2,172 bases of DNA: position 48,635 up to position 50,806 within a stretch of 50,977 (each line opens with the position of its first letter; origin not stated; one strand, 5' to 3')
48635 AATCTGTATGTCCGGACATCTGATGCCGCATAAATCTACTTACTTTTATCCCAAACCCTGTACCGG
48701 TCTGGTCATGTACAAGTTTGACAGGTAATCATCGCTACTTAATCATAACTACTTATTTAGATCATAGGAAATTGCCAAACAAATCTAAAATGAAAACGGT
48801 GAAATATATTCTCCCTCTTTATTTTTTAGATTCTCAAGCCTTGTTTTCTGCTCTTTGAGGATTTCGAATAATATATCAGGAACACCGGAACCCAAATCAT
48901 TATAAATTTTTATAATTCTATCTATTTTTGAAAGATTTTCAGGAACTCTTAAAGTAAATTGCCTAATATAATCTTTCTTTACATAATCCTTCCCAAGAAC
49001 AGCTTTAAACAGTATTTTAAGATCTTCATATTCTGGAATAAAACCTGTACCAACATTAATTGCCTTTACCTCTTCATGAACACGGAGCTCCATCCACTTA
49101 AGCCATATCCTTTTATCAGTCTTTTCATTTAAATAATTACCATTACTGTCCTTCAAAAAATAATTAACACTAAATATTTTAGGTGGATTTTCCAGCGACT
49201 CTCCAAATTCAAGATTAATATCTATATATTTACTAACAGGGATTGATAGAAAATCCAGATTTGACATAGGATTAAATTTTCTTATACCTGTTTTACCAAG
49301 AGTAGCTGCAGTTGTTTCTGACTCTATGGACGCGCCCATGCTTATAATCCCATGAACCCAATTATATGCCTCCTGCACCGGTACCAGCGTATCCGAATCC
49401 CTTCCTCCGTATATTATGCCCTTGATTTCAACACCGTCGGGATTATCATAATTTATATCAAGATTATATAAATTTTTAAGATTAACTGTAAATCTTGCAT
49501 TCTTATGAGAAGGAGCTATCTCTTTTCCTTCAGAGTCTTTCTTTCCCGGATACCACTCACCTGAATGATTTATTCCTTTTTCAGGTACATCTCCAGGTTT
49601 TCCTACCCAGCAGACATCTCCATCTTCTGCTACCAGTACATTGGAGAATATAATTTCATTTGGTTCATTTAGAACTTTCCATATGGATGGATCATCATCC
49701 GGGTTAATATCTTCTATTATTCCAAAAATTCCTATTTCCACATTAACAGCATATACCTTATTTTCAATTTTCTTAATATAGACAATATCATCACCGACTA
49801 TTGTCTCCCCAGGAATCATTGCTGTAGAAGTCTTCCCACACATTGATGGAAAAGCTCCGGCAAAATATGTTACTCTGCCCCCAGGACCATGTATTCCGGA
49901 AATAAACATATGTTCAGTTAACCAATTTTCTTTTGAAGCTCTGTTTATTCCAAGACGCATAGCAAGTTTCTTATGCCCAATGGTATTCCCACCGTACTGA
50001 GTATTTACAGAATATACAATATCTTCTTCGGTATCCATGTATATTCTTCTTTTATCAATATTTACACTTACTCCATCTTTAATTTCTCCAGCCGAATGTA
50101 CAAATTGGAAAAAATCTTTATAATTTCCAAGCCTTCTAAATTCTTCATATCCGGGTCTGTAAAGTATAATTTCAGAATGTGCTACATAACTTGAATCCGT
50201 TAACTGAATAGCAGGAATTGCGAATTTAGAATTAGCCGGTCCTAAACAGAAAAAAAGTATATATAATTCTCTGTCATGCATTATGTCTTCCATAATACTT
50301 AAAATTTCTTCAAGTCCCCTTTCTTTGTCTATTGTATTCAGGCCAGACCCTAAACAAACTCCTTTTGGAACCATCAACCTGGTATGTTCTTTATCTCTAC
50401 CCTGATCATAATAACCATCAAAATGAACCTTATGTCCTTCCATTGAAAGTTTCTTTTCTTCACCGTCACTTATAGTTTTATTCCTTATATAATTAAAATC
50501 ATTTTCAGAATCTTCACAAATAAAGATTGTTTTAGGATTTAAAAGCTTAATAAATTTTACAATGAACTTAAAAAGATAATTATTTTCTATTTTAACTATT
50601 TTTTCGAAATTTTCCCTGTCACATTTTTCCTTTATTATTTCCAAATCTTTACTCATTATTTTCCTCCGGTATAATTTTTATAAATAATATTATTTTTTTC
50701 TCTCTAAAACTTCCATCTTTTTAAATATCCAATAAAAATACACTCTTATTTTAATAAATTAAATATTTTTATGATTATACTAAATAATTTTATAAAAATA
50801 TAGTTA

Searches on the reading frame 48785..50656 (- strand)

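Call 88: search_protein_families(library=pfam, proteins=[window:48785-50656:-], max_evalue=0.000001)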
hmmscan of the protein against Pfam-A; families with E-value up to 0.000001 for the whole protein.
window:48785-50656:- (623 aa): 2 families
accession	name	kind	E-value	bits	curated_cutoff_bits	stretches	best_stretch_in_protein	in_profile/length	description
PF00821.23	PEPCK_GTP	-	2.5e-106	355.9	23.8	1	245-606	1-357/357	Phosphoenolpyruvate carboxykinase C-terminal P-loop domain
PF17297.7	PEPCK_N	-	1e-58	199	23.8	1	30-240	1-217/218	Phosphoenolpyruvate carboxykinase N-terminal domain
